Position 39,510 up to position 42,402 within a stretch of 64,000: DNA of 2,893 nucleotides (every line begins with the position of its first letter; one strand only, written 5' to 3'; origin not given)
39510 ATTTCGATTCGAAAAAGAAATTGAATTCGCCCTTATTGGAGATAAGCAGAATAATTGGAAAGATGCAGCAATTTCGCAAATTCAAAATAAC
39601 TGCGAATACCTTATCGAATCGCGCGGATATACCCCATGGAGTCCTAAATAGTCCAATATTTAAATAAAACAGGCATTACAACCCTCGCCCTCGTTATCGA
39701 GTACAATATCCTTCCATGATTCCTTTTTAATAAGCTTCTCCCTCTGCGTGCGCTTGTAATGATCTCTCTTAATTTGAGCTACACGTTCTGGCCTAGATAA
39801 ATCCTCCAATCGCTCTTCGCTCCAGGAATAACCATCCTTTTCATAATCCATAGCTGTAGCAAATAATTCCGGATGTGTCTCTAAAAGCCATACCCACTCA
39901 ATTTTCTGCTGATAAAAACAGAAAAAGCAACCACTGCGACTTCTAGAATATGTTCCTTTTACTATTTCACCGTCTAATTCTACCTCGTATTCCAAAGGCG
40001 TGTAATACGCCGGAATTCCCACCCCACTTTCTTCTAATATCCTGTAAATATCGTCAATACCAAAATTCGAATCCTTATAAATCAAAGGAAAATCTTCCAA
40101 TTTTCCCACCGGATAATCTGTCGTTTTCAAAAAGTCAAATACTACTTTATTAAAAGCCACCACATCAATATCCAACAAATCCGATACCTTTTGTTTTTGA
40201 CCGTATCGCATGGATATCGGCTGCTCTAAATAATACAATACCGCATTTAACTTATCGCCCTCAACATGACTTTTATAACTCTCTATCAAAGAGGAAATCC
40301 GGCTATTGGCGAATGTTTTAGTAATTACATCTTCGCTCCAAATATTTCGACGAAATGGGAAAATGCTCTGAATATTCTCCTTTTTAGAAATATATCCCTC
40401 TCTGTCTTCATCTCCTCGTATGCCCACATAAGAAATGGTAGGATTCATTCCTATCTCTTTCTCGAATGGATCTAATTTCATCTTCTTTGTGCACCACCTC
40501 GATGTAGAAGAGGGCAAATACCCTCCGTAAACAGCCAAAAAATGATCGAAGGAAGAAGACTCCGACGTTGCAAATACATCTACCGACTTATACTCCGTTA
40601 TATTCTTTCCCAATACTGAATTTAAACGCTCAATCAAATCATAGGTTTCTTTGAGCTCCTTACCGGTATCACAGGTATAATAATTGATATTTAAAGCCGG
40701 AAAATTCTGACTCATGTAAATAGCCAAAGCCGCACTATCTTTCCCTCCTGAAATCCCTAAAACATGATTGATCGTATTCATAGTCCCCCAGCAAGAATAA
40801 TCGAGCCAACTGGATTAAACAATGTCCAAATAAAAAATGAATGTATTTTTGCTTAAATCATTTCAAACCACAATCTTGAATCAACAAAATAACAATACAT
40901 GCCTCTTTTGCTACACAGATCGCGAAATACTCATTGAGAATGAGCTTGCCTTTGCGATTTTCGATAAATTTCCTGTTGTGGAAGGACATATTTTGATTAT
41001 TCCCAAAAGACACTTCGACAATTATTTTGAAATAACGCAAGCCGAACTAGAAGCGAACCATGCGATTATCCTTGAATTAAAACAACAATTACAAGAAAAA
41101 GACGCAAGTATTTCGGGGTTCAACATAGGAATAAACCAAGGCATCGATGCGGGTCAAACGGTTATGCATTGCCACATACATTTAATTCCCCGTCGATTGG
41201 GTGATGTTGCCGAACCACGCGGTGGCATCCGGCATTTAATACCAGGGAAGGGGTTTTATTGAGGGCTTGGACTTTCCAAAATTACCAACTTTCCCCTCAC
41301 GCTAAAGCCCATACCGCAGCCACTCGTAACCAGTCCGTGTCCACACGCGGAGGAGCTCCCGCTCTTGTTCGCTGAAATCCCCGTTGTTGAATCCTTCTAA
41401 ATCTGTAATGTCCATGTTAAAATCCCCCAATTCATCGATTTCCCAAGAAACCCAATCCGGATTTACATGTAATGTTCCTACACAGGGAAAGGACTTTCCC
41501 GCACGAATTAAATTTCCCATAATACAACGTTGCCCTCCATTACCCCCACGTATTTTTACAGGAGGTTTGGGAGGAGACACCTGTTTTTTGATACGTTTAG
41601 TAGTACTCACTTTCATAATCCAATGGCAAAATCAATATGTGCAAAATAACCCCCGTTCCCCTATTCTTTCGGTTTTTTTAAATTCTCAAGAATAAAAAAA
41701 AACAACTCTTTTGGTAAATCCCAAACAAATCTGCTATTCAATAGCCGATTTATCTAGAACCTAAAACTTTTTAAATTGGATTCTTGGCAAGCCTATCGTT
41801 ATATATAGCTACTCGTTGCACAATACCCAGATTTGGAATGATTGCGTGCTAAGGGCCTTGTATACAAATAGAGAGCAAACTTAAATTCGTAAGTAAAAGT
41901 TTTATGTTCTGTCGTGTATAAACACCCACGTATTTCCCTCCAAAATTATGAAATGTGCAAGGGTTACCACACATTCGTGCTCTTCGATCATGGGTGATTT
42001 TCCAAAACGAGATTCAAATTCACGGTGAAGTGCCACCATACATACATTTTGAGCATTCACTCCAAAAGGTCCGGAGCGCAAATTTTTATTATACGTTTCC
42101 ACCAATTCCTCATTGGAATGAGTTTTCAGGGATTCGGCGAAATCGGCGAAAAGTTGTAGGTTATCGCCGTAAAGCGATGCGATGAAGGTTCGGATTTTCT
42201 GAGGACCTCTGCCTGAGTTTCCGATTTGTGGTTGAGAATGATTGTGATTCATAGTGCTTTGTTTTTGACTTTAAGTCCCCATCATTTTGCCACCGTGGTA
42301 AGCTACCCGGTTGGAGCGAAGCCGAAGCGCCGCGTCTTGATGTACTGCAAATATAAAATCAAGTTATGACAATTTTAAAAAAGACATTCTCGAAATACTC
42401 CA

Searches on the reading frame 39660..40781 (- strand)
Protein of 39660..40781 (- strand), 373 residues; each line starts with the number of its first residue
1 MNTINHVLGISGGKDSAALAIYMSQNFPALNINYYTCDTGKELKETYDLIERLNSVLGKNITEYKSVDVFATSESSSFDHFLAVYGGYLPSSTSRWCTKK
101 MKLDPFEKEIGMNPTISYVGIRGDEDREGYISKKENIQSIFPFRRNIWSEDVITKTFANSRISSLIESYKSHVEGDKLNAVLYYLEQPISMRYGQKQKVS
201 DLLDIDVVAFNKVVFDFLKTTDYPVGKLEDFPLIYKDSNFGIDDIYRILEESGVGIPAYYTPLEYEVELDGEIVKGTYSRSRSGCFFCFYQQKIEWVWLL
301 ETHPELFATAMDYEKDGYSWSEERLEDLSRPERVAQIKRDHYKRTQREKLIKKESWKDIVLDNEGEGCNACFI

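Call 3: search_protein_families(library=pfam, proteins=[window:39660-40781:-], max_evalue=1)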
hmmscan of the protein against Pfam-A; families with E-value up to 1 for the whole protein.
window:39660-40781:- (373 aa): 1 family
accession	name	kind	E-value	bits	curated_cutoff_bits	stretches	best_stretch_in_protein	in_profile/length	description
PF01507.26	PAPS_reduct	-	3.3e-08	34.2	22.5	1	6-128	2-115/175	Phosphoadenosine phosphosulfate reductase domain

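Call 4: search_protein_families(library=ncbifam, proteins=[window:39660-40781:-], max_evalue=1)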
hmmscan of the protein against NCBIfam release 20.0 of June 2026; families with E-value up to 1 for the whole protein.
window:39660-40781:- (373 aa): 12 families
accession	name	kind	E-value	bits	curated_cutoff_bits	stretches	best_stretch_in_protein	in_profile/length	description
NF006351.0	PRK08576.1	equivalog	1.4e-07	30.5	290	1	7-129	238-343/436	hypothetical protein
NF010367.0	PRK13795.1-2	equivalog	1e-06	27.5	456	1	8-122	247-352/584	hypothetical protein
NF010368.0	PRK13795.1-3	equivalog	3.6e-06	25.5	588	1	9-124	253-359/635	hypothetical protein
NF006327.0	PRK08557.1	equivalog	2e-05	23.6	366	1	9-110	187-275/415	hypothetical protein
NF010369.0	PRK13795.1-4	equivalog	2.6e-05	22.6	1086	1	9-110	257-350/633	hypothetical protein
NF010366.0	PRK13795.1-1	equivalog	2.8e-05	22.5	745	1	9-130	272-385/667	hypothetical protein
NF005316.0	PRK06850.1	equivalog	0.0026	16.6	536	1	89-109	125-145/505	hypothetical protein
NF002537.0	PRK02090.1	equivalog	0.0039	16.8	154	1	7-69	44-104/244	phosphoadenylyl-sulfate reductase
TIGR03183.1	DNA_S_dndC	equivalog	0.054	12.4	290.4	0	89-108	109-128/447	DNA phosphorothioation system sulfurtransferase DndC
TIGR00552.1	nadE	equivalog_domain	0.056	12.6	63.65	1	6-55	25-79/251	NAD(+) synthase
TIGR00434.1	cysH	subfamily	0.075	12.9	165.1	1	31-124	39-127/214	phosophoadenylyl-sulfate reductase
NF040850.1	Trm14_Thcoccales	equivalog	0.17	10.8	480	1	165-261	246-333/365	tRNA (guanine(6)-N2)-methyltransferase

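Call 5: search_protein_families(library=padloc, proteins=[window:39660-40781:-], max_evalue=1)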
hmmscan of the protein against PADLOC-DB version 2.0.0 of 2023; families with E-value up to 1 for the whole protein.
window:39660-40781:- (373 aa): 6 families
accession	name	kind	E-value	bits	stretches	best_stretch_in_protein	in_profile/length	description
PDLC02782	SspD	-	2.3e-83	278.1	2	6-160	2-154/277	SspD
PDLC02510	BrxP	-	4.4e-08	29.8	1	8-131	137-261/779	BrxP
PDLC02662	DndC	-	0.00015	18.9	1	5-110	28-143/481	DndC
PDLC02661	DndC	-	0.00022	18.3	1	6-110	25-139/468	DndC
PDLC02659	DndC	-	0.013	12.2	1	86-107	121-142/586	DndC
PDLC02660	DndC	-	0.013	12.2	1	86-107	121-142/586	DndC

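Call 8: search_solved_structures(query=window:39660-40781:-, max_evalue=1, show_alignments=1)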
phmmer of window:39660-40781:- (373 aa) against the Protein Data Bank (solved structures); distinct sequences matched with E-value up to 1: 3.
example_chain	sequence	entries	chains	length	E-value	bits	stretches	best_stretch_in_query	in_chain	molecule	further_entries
4j56_E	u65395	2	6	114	0.0059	19.1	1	73-170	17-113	Thioredoxin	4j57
2mmn_A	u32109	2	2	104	0.0078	18.7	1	72-170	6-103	Thioredoxin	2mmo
1syr_A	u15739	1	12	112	0.019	17.4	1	75-170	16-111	thioredoxin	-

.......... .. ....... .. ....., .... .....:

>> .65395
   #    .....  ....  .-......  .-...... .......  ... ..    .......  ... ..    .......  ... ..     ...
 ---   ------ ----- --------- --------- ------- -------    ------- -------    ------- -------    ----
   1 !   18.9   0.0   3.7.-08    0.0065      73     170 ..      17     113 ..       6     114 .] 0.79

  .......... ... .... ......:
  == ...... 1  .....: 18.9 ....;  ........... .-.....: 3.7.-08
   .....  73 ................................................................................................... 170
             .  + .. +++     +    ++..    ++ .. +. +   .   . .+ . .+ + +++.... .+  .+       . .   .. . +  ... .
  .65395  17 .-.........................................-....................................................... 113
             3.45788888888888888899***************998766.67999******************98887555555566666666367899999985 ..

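Call 33: find_related_loci(query=window:39660-40781:-, collection=metagenome_contigs, flank=10000)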
Query window:39660-40781:- (373 aa) in metagenome_contigs; peptide patterns used: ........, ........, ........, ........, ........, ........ (x = any residue, [..] = any of these).
600 stretches matched a pattern (row limit reached: there are more); 469 encode a relative of the query (tblastn E <= 1e-3); the best 80 are kept; 80 distinct loci.
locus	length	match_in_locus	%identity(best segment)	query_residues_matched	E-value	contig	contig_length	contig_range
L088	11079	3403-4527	68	1-373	4e-178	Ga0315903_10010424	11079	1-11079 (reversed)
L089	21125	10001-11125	69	1-373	8e-177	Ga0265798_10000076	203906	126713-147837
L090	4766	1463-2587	67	1-373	2e-180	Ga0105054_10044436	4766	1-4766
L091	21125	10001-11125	69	1-373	8e-176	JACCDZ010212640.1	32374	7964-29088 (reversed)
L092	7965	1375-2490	68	1-373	1e-174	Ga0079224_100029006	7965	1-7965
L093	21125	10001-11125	66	1-373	9e-174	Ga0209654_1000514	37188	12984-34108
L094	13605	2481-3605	67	1-373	3e-173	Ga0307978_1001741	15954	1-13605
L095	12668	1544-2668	67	1-373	1e-172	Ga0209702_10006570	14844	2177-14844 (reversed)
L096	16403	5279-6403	66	1-373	5e-171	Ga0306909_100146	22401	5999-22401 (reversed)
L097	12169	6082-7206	65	1-373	1e-170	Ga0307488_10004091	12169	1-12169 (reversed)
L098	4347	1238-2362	65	1-373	3e-175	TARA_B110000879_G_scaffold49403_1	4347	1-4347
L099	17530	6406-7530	65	1-373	1e-169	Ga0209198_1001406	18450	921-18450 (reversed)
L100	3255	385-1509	65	1-373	2e-176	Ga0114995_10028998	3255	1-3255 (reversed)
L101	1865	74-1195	64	1-373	0e+0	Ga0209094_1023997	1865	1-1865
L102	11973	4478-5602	64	1-373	4e-166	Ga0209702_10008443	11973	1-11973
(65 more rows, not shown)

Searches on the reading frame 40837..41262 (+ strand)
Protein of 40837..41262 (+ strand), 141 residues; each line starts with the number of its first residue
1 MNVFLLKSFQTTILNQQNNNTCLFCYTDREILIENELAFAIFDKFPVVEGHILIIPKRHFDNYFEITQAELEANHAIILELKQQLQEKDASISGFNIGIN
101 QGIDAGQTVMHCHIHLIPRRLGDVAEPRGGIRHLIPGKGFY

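Call 3: search_protein_families(library=pfam, proteins=[window:40837-41262:+], max_evalue=1)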
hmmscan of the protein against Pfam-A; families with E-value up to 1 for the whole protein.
window:40837-41262:+ (141 aa): 5 families
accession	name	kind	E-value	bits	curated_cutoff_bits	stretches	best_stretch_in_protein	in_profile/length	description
PF01230.28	HIT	-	6.4e-22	78.5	21.5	1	28-120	5-96/98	HIT domain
PF11969.13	DcpS_C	-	6.9e-09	36.6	24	1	29-117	14-100/114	Scavenger mRNA decapping enzyme C-term binding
PF19327.4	Ap4A_phos_N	-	1.3e-05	25.2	23.1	1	36-122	89-163/177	Ap4A phosphorylase N-terminal domain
PF16002.10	Headcase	-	0.0016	18.4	27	1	16-70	57-101/198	Headcase protein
PF04677.20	CwfJ_C_1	-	0.026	14.8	21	1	16-118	8-108/122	Protein similar to CwfJ C-terminus 1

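Call 4: search_protein_families(library=ncbifam, proteins=[window:40837-41262:+], max_evalue=1)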
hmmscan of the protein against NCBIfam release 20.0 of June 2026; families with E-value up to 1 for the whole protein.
window:40837-41262:+ (141 aa): 3 families
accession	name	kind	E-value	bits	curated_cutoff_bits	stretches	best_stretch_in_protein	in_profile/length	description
NF045834.1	M_plasma_HinT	exception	1.8e-20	73.7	130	1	29-119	12-101/102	histidine triad protein HinT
NF052622.1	ATPAdlTfActino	equivalog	1.3e-11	44.3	290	1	31-124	54-147/176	ATP adenylyltransferase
NF007965.0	PRK10687.1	equivalog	8.3e-07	29.1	206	1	30-123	18-112/119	purine nucleoside phosphoramidase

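Call 5: search_protein_families(library=padloc, proteins=[window:40837-41262:+], max_evalue=1)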
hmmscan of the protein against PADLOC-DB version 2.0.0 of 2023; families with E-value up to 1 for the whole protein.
window:40837-41262:+ (141 aa): 1 family
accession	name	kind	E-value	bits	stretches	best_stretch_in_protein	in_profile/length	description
PDLC00441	ThsC2|ThsC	-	1.7e-09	35.6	1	19-116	11-112/148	HIT family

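Call 70: search_solved_structures(query=window:40837-41262:+, max_evalue=0.00001, show_alignments=2)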
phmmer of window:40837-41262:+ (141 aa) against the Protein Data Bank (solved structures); distinct sequences matched with E-value up to 0.00001: 38.
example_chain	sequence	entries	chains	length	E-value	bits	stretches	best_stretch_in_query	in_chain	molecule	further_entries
2eo4_A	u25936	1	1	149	8.3e-16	61.8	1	31-124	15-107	150aa long hypothetical histidine triad nucleotide-binding protein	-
1ems_A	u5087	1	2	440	6.1e-14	55.7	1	37-125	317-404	NIT-FRAGILE HISTIDINE TRIAD FUSION PROTEIN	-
3l7x_A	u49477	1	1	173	6.9e-14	55.5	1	18-120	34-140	Putative Hit-like protein involved in cell-cycle regulation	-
3imi_A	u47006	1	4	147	9.9e-13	51.8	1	19-120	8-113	HIT family protein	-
3o0m_A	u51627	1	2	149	2.7e-12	50.4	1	32-125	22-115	HIT family protein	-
9uch_A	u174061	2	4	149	2.9e-12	50.3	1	31-124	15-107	Bis(5'-adenosyl)-triphosphatase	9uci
4egu_A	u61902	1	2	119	5.3e-12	49.4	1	22-118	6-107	histidine triad (HIT) protein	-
1fhi_A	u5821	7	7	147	5.6e-12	49.3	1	31-124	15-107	FRAGILE HISTIDINE TRIAD PROTEIN | FRAGILE HISTIDINE PROTEIN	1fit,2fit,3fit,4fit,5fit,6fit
1y23_A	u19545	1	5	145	1.8e-11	47.7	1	31-120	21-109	Histidine triad protein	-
6af2_A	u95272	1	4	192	3.7e-11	46.7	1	29-124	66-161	HIT domain-containing protein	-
3oj7_A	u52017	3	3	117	4.1e-11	46.5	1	20-118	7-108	Putative histidine triad family protein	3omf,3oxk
7p8p_A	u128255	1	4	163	5.1e-11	46.2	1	30-124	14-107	Bis(5'-adenosyl)-triphosphatase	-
2fhi_A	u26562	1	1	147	5.5e-11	46.1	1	31-124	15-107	FRAGILE HISTIDINE TRIAD PROTEIN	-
5uvm_A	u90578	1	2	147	2.8e-10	43.9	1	21-117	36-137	Histidine triad (HIT) protein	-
3wo5_A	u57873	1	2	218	4.9e-10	43.1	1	31-124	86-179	AP-4-A phosphorylase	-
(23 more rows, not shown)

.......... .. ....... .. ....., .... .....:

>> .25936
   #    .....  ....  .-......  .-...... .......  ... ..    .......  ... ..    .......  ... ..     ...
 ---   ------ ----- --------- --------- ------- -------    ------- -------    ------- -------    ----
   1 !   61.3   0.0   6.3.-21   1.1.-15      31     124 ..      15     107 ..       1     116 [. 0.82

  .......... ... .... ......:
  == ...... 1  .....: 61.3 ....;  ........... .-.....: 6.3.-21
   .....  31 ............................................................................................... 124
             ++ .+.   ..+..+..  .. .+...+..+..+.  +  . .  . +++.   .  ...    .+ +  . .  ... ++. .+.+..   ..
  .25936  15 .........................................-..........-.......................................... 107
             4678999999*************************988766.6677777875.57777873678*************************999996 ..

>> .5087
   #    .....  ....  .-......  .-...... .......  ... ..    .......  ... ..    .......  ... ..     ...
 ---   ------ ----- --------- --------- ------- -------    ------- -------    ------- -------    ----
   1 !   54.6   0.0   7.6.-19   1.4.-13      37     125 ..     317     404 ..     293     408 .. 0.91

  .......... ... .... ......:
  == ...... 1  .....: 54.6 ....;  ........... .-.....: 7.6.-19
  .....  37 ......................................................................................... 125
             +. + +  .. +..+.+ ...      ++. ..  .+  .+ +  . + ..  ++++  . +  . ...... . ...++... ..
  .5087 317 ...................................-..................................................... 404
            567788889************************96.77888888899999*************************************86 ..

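Call 96: search_protein_families(library=phrogs, proteins=[window:40837-41262:+], max_evalue=0.01)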
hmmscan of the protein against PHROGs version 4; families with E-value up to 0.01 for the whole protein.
window:40837-41262:+ (141 aa): 3 families
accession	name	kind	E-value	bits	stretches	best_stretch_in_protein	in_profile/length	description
phrog_19494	-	unknown function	1.5e-26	93.9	1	29-132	15-117/120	-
phrog_3962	-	unknown function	4.4e-16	59.9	1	21-123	4-108/145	-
phrog_23000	-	unknown function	0.00033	22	1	31-117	34-122/214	-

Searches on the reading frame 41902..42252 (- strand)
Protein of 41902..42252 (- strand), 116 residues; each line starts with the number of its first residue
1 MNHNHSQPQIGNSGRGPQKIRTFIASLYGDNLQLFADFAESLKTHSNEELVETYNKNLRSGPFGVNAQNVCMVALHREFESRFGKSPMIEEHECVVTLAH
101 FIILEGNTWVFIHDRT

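Call 3: search_protein_families(library=pfam, proteins=[window:41902-42252:-], max_evalue=1)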
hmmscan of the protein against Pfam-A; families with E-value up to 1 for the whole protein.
window:41902-42252:- (116 aa): 0 families

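Call 4: search_protein_families(library=ncbifam, proteins=[window:41902-42252:-], max_evalue=1)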
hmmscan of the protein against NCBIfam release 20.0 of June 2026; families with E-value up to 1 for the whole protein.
window:41902-42252:- (116 aa): 1 family
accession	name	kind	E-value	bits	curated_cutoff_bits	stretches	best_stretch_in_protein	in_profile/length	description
NF041176.1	GlyK_Thmprot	equivalog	0.2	10.9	550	1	36-73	357-394/397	glycerate 2-kinase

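Call 5: search_protein_families(library=padloc, proteins=[window:41902-42252:-], max_evalue=1)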
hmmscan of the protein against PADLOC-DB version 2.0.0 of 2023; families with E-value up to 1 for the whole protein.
window:41902-42252:- (116 aa): 1 family
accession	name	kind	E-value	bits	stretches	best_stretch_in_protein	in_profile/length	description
PDLC00238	LmuA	-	0.042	11.3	1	18-77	97-151/365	DUF4297 domain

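Call 96: search_protein_families(library=phrogs, proteins=[window:41902-42252:-], max_evalue=0.01)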
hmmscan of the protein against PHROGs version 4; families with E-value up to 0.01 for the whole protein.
window:41902-42252:- (116 aa): 0 families
